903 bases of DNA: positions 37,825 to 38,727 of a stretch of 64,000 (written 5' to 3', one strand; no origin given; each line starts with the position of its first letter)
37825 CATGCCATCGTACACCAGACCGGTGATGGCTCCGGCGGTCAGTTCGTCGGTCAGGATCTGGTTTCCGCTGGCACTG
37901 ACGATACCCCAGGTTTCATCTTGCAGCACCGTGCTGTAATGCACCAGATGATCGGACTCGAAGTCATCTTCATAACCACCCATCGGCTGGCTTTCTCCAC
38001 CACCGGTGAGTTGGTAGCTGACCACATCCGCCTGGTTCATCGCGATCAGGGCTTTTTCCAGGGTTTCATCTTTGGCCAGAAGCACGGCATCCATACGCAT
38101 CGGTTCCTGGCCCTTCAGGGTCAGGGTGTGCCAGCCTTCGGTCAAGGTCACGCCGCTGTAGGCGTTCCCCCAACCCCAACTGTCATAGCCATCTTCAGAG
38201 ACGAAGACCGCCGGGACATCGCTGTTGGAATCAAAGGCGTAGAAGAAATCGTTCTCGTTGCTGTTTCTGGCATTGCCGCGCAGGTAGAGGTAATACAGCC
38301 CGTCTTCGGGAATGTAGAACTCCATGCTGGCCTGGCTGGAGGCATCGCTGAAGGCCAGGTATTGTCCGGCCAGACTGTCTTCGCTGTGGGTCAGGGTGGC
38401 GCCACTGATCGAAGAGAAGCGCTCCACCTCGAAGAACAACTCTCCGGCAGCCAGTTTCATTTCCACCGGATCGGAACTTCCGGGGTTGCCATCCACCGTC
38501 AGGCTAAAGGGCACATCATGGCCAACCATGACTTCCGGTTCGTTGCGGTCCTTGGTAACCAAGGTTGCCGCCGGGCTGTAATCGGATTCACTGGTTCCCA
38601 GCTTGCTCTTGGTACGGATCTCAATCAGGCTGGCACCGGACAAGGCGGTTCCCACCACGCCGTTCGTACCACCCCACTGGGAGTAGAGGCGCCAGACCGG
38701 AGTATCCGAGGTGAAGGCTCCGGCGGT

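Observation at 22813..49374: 26.6-kb single ORF encoding an ~8,850-aa secreted giant protein with unusual modular content and an FGE-like C-terminus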

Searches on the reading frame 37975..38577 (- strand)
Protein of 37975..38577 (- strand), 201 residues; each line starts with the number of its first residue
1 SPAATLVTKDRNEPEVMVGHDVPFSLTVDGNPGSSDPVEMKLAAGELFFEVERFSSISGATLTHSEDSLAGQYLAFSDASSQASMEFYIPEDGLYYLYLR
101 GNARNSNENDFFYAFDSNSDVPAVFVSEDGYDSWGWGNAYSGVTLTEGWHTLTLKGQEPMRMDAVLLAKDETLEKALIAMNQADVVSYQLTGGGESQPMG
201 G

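Call 83: search_solved_structures(query=A4, max_evalue=1)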
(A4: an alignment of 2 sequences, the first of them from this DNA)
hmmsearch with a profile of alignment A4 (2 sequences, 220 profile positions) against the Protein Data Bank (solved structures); distinct sequences matched with E-value up to 1: 14.
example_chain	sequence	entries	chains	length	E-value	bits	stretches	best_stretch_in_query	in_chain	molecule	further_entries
7ehg_A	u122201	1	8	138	0.0032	20.3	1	58-167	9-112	MiXBM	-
2wz8_A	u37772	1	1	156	0.0095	18.7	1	58-111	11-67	CELLULOSOME PROTEIN DOCKERIN TYPE I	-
8vdf_H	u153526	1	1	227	0.03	17.1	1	66-155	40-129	C7 Fab heavy chain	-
8vdl_H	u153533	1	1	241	0.035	16.9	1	66-155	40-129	C7 Heavy Chain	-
8f0g_X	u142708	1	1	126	0.058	16.2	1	97-152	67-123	Antibody 1C3 Fab Heavy Chain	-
9cu7_H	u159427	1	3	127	0.13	15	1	93-152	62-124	Variable Heavy Chain of 16.ND.92 Fab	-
7zxk_H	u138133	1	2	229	0.19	14.5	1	78-154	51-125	SRF388 Heavy Chain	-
3kr3_H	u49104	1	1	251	0.23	14.2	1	94-155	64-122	antibody-Fab (heavy chain)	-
7ey4_H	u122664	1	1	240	0.39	13.5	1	94-155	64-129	BD-667 H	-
1nak_H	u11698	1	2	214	0.52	13.1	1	99-155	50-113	Fab 83.1 - heavy chain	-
1zvo_C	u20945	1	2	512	0.57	12.9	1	104-154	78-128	Immunoglobulin delta heavy chain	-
3uaj_H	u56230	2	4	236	0.61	12.8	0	108-154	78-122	Heavy chain, monoclonal antibody 5H2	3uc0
8bg1_A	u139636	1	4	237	0.61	12.8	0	97-154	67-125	pT1511 Fab heavy chain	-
8s0l_B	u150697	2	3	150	0.74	12.5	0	94-159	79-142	Nanobody A07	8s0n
